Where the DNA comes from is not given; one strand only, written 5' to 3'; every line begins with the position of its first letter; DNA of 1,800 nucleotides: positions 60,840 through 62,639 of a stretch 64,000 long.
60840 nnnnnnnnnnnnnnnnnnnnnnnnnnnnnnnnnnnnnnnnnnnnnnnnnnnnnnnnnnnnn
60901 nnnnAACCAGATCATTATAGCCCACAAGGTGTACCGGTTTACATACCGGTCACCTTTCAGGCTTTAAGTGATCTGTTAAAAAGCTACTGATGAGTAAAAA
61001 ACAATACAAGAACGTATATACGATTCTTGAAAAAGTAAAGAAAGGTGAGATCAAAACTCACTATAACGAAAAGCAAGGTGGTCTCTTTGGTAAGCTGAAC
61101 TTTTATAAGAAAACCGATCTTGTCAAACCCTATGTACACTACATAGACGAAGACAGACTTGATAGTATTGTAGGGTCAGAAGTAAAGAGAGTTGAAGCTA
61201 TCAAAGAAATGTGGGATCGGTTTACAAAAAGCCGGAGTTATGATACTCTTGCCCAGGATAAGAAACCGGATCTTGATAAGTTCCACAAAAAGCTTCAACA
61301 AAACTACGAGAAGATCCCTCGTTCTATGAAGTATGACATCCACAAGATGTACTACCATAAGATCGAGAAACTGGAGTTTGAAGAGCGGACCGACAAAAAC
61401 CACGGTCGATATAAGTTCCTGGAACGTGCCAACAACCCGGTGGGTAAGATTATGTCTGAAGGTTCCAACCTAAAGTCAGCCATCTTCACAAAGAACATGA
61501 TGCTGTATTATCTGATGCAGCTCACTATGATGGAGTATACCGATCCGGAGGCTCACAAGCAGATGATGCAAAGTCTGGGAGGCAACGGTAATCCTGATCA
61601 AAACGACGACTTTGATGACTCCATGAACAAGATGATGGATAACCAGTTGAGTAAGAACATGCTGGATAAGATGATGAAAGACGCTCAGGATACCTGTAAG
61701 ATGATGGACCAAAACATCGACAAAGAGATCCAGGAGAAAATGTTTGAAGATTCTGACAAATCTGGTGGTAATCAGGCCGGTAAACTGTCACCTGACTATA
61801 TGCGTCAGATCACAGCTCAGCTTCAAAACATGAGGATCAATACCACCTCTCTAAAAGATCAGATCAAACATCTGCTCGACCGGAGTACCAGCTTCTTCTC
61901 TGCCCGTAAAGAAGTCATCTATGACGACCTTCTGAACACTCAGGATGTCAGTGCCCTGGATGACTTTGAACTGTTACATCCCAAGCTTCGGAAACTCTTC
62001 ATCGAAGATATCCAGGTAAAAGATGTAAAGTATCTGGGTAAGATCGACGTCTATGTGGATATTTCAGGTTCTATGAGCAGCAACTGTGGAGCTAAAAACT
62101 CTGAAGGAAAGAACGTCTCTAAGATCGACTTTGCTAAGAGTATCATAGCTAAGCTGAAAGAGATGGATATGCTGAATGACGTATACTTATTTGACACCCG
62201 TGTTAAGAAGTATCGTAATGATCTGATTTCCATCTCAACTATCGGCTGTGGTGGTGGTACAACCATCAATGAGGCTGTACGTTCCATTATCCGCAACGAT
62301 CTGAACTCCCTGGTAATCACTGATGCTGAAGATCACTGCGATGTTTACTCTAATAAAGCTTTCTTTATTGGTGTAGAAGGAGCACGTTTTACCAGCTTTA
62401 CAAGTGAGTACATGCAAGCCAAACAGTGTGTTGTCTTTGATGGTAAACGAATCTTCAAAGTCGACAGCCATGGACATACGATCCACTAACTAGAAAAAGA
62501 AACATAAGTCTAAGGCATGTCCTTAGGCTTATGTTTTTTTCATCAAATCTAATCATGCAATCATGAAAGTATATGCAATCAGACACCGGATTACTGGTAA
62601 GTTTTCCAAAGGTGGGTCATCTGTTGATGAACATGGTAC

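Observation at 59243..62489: MoxR-like AAA+ ATPase plus vWA (MIDAS) protein pair at the end of the rightward arm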

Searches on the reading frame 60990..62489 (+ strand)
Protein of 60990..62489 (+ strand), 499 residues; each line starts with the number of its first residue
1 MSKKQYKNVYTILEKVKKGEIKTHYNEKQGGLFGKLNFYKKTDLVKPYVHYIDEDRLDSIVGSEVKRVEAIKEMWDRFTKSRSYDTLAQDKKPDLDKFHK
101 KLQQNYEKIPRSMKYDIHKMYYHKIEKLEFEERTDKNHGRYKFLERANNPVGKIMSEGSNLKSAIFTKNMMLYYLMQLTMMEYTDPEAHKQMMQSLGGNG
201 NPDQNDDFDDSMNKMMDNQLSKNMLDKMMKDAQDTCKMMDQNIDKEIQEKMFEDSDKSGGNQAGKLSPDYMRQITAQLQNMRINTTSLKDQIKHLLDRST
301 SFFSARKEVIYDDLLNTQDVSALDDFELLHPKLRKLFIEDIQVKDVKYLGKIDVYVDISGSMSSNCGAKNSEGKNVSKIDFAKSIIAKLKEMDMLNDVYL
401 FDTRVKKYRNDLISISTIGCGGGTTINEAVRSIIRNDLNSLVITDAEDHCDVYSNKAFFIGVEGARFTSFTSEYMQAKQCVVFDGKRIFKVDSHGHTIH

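Call 3: search_protein_families(library=pfam, proteins=[window:60990-62489:+], max_evalue=1)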
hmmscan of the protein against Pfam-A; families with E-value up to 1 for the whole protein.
window:60990-62489:+ (499 aa): 3 families
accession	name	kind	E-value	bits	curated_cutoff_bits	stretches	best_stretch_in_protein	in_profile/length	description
PF18846.6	baeRF_family5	-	0.097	13.2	27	1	181-230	75-124/132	Bacterial archaeo-eukaryotic release factor family 5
PF00038.26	Filament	-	0.11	12.5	40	1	71-134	144-207/313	Intermediate filament protein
PF08429.16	PLU-1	-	0.28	10.8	28.5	1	223-318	40-136/338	PLU-1-like protein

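Call 4: search_protein_families(library=phrogs, proteins=[window:60990-62489:+], max_evalue=0.01)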
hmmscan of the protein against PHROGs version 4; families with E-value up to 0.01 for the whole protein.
window:60990-62489:+ (499 aa): 0 families

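Call 5: search_protein_families(library=ncbifam, proteins=[window:60990-62489:+], max_evalue=1)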
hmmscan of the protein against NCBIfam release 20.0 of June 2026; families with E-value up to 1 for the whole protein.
window:60990-62489:+ (499 aa): 1 family
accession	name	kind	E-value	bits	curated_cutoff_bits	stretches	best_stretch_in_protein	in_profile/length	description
TIGR02872.1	spore_ytvI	equivalog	0.93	8.8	198.15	0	219-279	95-152/341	sporulation integral membrane protein YtvI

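Call 7: search_dna_similar(query=window:60990-62489:+, collection=phages, mode=protein, max_rows=40, rows=spread)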
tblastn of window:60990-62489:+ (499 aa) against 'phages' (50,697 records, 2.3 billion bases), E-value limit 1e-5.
No match.

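Call 10: find_related_loci(query=window:60990-62489:+, collection=viral_contigs, flank=8000)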
Query window:60990-62489:+ (499 aa) in viral_contigs; peptide patterns used: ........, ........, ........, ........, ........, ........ (x = any residue, [..] = any of these).
29 stretches matched a pattern; 22 encode a relative of the query (tblastn E <= 1e-3); 22 distinct loci.
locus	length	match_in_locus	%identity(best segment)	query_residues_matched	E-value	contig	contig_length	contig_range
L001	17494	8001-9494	66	4-495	0e+0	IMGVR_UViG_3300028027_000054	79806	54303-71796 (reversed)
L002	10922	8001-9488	68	4-498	0e+0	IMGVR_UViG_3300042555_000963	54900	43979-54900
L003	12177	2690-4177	68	4-498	0e+0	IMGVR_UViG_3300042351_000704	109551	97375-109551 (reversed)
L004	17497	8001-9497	63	2-498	0e+0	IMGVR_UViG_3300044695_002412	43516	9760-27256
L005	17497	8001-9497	63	2-498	0e+0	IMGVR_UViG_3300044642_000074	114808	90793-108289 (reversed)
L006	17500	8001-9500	61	2-498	0e+0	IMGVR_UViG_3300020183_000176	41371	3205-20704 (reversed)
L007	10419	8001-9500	61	2-498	0e+0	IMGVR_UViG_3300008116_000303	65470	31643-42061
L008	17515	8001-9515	59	2-498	0e+0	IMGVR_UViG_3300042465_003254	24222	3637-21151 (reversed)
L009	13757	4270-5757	59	2-497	0e+0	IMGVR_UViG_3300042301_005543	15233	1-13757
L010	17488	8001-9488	59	2-497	0e+0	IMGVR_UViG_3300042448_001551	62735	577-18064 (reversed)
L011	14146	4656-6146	56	2-495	0e+0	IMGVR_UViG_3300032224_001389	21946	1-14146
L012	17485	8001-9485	57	4-498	0e+0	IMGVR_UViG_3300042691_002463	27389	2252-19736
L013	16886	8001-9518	54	1-498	1e-177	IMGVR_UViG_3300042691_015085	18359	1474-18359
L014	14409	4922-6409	68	4-498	0e+0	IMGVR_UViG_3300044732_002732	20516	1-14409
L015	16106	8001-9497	53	2-498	7e-175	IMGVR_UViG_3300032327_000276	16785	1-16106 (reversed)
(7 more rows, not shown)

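Call 15: search_solved_structures(query=A1, max_evalue=10, show_alignments=3)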
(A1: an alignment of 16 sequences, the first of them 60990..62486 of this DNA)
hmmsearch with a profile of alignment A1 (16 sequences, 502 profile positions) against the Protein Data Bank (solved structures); distinct sequences matched with E-value up to 10: 2.
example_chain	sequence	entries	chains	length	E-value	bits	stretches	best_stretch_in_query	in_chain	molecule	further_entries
9no5_A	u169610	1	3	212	0.21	14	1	352-454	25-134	Putative secreted protein, hemolysin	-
2b9c_A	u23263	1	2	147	5.4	9.4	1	183-299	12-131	striated-muscle alpha tropomyosin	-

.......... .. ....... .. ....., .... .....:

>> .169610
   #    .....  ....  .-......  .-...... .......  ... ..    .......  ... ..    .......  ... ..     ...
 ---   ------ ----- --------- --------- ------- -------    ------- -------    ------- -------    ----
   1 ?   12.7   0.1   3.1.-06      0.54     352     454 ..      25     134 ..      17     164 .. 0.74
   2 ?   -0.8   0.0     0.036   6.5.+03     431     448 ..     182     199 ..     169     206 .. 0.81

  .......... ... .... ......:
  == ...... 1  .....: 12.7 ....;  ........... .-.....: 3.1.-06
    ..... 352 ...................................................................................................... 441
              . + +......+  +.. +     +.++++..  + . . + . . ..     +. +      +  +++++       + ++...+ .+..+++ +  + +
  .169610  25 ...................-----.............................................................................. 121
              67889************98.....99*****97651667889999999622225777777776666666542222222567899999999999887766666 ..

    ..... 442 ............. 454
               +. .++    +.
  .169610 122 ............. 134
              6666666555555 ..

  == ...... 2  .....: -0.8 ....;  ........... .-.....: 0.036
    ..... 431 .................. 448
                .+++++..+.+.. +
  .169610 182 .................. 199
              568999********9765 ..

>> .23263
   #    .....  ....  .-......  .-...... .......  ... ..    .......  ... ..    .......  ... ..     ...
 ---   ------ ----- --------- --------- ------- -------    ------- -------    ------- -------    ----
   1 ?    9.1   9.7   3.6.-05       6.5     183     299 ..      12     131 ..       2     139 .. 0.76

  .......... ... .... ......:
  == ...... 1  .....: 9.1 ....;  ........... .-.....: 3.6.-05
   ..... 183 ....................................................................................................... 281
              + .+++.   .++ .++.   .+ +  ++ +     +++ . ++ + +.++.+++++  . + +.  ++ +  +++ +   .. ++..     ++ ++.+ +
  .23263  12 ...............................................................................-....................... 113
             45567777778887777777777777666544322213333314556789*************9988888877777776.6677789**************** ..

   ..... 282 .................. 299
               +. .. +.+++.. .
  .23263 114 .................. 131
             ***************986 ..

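Call 16: search_protein_families(library=pfam, alignment_id=A1, max_evalue=1)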
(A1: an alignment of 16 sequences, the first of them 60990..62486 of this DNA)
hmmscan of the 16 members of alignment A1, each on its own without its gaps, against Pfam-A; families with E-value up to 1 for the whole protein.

A. member 1, window:60990-62486:+ (499 aa): 3 families
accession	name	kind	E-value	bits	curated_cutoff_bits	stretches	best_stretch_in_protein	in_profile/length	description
PF18846.6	baeRF_family5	-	0.097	13.2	27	1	181-230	75-124/132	Bacterial archaeo-eukaryotic release factor family 5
PF00038.26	Filament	-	0.11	12.5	40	1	71-134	144-207/313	Intermediate filament protein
PF08429.16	PLU-1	-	0.28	10.8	28.5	1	223-318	40-136/338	PLU-1-like protein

B. families by the number of members that match (of 16 scanned): 32 families (the first 25 are shown)
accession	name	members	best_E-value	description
PF20469.4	OLD-like_TOPRIM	4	0.03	Overcoming lysogenization defect protein-like, TOPRIM domain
PF19146.6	DUF5828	3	0.0037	Family of unknown function (DUF5828)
PF05276.19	SH3BP5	3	0.008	SH3 domain-binding protein 5 (SH3BP5)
PF04402.19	SIMPL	2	0.0081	Protein of unknown function (DUF541)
PF08339.15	RTX_C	2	0.0092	RTX C-terminal domain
PF25424.1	PH_35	2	0.013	Fungal deubiquitinating enzyme PH domain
PF02811.25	PHP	2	0.013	PHP domain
PF20421.4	DHR-2_Lobe_C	2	0.064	DHR-2, Lobe C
PF13610.12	DDE_Tnp_IS240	1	0.00023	DDE domain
PF14712.11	Snapin_Pallidin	1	0.016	Snapin/Pallidin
PF12780.13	AAA_8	1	0.019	P-loop containing dynein motor region D4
PF01963.22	TraB_PrgY_gumN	1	0.031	TraB/PrgY/gumN family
PF08372.16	PRT_C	1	0.045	Plant phosphoribosyltransferase C-terminal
PF25101.1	Spectrin_7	1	0.046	Animal spectrin repeats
PF11101.13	DUF2884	1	0.054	Protein of unknown function (DUF2884)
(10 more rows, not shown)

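Call 17: find_homologous_proteins(query=window:60990-62489:+, max_evalue=0.001)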
Query window:60990-62489:+ (499 aa): 495 proteins with E <= 0.001 among 5876 candidates; the best 120 are listed.
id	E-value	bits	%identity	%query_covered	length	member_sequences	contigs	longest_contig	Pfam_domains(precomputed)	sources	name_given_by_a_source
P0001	0.0e+0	1114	100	100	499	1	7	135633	-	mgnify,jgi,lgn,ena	mgnify:CR=1 FL=1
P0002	2.0e-228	777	71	100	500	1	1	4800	-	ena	-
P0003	2.4e-227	774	70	100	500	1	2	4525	-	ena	-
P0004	1.7e-226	771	67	99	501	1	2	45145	-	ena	-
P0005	1.1e-224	765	68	99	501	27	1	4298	-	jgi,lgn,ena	jgi:hypothetical protein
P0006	2.1e-224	764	69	100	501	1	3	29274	-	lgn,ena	-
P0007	4.1e-223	760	67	99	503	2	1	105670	-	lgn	-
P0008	4.3e-222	757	67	99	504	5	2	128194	-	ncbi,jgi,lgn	jgi:hypothetical protein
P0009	7.9e-222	756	67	99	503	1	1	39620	-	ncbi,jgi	jgi:hypothetical protein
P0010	9.1e-222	755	68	99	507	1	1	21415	-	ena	-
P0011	2.5e-221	754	68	99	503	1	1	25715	-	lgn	-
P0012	5.4e-221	753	67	99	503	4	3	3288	-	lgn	-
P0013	7.8e-221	752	66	99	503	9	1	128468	-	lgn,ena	-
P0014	8.5e-220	749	66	99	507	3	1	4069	-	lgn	-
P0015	2.2e-219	748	65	99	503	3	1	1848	-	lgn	-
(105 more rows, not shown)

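Call 23: find_encoding_contigs(protein=P0001, flank=10000, max_places=4)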
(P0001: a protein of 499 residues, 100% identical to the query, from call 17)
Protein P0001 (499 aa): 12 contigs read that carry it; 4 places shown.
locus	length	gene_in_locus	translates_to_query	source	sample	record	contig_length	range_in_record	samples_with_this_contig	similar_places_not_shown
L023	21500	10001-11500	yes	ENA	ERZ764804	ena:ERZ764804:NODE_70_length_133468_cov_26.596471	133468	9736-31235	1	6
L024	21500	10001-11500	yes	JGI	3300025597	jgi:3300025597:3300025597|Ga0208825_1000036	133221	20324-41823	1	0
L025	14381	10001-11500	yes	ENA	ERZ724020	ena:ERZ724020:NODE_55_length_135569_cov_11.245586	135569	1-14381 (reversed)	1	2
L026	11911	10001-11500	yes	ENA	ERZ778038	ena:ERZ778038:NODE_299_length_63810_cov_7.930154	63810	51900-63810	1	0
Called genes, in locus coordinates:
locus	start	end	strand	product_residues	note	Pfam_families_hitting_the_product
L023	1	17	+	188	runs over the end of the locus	-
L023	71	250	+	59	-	-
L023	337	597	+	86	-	-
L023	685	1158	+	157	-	-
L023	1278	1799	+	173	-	-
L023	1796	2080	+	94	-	PF24043:DUF7352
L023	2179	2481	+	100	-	-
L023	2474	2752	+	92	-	-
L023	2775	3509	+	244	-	-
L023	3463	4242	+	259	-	-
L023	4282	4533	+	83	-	-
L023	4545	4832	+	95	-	-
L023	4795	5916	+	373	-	PF04851:ResIII, PF00270:DEAD (faint), PF00271:Helicase_C (weak)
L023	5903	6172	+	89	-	-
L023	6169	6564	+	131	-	-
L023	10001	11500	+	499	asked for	-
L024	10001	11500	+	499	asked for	-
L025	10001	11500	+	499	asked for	-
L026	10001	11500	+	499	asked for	-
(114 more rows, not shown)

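Call 24: predict_structure(alignment_id=A2)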
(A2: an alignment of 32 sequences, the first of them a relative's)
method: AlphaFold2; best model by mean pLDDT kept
length: 499 residues; sequences in the alignment: 32
mean_pLDDT: 74.1   pTM: 0.62
mean pLDDT of the five models: 74.1, 73.9, 72.9, 70.8, 67.2
residues with pLDDT >= 90: 101; 70-90: 249; 50-70: 55; < 50: 94
segments of 3 or more residues with pLDDT < 50: 1-11, 22-48, 124-129, 305-349
pLDDT, mean of each block of 10 residues (from residue 1): 38 49 42 32 37 75 88 91 90 94 91 78 49 65 69 66 87 92 90 76 72 84 87 84 77 72 79 81 76 70 49 41 41 42 45 89 88 87 87 85 86 82 84 90 89 91 89 89 87 86
secondary structure, 60 per line:
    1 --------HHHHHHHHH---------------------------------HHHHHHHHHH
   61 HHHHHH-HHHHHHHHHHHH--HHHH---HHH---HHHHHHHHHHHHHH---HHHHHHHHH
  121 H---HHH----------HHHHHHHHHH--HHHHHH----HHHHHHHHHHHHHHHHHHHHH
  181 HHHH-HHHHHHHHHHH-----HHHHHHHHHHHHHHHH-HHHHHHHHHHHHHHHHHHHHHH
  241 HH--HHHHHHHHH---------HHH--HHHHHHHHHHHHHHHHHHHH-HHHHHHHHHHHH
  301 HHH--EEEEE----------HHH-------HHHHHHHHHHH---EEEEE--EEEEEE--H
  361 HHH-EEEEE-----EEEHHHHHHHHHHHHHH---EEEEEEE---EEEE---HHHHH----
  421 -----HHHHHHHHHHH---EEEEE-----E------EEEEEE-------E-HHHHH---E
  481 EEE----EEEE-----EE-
elements in order: H9-17 H51-66 H68-79 H82-85 H95-108 H112-121 H138-147 H150-155 H160-184 H186-196 H202-217 H219-242 H245-253 H268-287 H289-303 E306-310 H331-341 E345-349 E352-357 H360-363 E365-369 E375-377 H378-391 E395-401 E405-408 H412-416 H426-436 E440-444 E457-462 H472-476 E480-483 E488-491

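Call 27: fold_search(model_id=the predicted structure, library=pdb)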
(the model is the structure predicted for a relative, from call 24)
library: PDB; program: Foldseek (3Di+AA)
matches with E <= 10: 213; with E <= 0.001: 1
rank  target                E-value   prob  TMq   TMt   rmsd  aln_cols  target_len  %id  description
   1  9kop                  8.7e-05  0.99  0.21  0.22  23.1       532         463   13  Crystal structure of the Trove domain (released 2025-10-01)
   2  4rck_A                2.1e-03  1.00  0.14  0.32  18.4       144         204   19  Crystal Structure of Uncharacterized Membrane Spanning Protein from Vibrio fischeri (released 2014-11-26)
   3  9hll_A                5.9e-03  1.00  0.20  0.47   4.9       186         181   15  murine aM I-domain in complex with nanobody aCR3 (released 2025-12-17)
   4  4rck_B                6.2e-03  1.00  0.15  0.35  18.4       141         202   17  Crystal Structure of Uncharacterized Membrane Spanning Protein from Vibrio fischeri (released 2014-11-26)
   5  6gvw_I                6.2e-03  1.00  0.16  0.31   5.3       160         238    9  Crystal structure of the BRCA1-A complex (released 2019-07-10)
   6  9a88_D                9.7e-03  0.99  0.17  0.21  11.2       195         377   12  Structure of the pre-incision complex in nucleotide excision repair   (released 2024-10-09)
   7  6gvw_D                1.7e-02  1.00  0.18  0.35   4.3       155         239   10  Crystal structure of the BRCA1-A complex (released 2019-07-10)
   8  1n9z                  2.1e-02  1.00  0.17  0.40   4.3       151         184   15  INTEGRIN ALPHA M I DOMAIN MUTANT (released 2003-05-20)
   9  8jtl_A                2.1e-02  0.98  0.16  0.34   5.6       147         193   10  Structure of OY phytoplasma SAP05 binding with AtRpn10 (released 2023-07-12)
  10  6h3c_D                2.2e-02  0.98  0.18  0.33   7.1       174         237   11  Cryo-EM structure of the BRISC complex bound to SHMT2 (released 2019-07-10)
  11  9eoc_B                2.3e-02  1.00  0.15  0.16   4.0       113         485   13  Structure of the Integrator arm module containing INTS10/13/14 subunits (released 2024-06-12)
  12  9qhd_G                2.8e-02  0.96  0.18  0.32  10.6       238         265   11  NorQD complex state 1 from Jhaorihella thermophila (released 2026-03-25)
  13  8ebs_E                3.0e-02  1.00  0.17  0.23   4.5       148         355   11  Initial DNA-lesion (Cy5) binding by XPC and TFIIH (released 2023-04-19)
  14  2o7n                  3.0e-02  0.97  0.18  0.42   5.7       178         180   17  CD11A (LFA1) I-domain complexed with 7A-[(4-cyanophenyl)methyl]-6-(3,5-dichlorophenyl)-5-oxo-2,3,5,7A-tetrahydro-1H-pyrr (released 2007-03-20)
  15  6bxf_A                3.3e-02  0.98  0.19  0.20   5.5       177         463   17  Crystal structure of an extended b3 integrin L33 (released 2018-08-01)
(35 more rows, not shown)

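Call 44: find_related_loci(query=A2, collection=genome_contigs, flank=8000)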
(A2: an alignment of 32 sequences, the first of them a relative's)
Query A2 (499 aa) in genome_contigs; peptide patterns used: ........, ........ (x = any residue, [..] = any of these).
362 stretches matched a pattern; 1 encode a relative of the query (tblastn E <= 1e-3); 1 distinct loci.
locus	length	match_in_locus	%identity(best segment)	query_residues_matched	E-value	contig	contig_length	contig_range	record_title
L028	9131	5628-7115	68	4-498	0e+0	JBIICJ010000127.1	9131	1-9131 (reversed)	MAG: Micavibrio sp. isolate ME2000-07-17pf_3300043436_group1_bin85 Rohwer_bin1898_scaffold_6226_c1, whole genome shotgun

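Call 51: search_protein_families(library=padloc, proteins=[window:60990-62489:+], max_evalue=0.01)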
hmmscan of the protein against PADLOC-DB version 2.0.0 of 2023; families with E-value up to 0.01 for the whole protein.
window:60990-62489:+ (499 aa): 0 families

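Call 52: search_protein_representatives(alignment_id=A2)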
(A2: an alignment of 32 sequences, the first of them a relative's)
Query: 32 sequences, 502 profile positions. Proteins with E-value up to 0.001 (for the whole library): 259; up to 1e-10: 222; up to 1e-30: 127. The best 150 are listed.
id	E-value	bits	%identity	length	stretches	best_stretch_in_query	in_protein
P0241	5.3e-228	774.7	-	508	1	1-501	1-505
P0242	3.7e-173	593.8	-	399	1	109-501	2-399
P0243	1.4e-160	552.2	-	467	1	31-501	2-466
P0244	5.2e-155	533.9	-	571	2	199-501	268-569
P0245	7.5e-153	526.8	-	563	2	200-501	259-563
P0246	1.3e-152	526.0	-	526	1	24-500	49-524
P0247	5.1e-144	497.6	-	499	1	1-498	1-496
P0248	8.6e-142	490.3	-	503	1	26-495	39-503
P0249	5.3e-139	481.1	-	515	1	3-501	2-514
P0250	9.1e-135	467.1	-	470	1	6-501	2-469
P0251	4.5e-134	464.8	-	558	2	197-501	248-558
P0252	1.0e-130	453.7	-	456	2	197-501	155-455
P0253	1.0e-126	440.6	-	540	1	35-499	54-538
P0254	2.3e-126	439.4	-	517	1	3-501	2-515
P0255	4.3e-126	438.5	-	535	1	36-500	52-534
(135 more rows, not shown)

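Call 54: search_protein_families(library=pfam, alignment_id=A4, max_evalue=0.01)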
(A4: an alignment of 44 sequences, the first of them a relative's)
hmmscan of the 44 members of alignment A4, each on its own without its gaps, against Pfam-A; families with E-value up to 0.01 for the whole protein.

A. member 1, P0001 (499 aa): 0 families

B. families by the number of members that match (of 44 scanned): 6 families
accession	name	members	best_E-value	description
PF22807.2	TrAA12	1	0.0011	TrAA12-like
PF05389.17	MecA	1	0.0059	Negative regulator of genetic competence (MecA)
PF15070.11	GOLGA2L5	1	0.0066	Putative golgin subfamily A member 2-like protein 5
PF12221.13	HflK_N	1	0.0088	Bacterial membrane protein N terminal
PF24487.1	NDC80_loop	1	0.0091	Kinetochore protein NDC80 loop region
PF19259.5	Ty3_capsid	1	0.0099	Ty3 transposon capsid-like protein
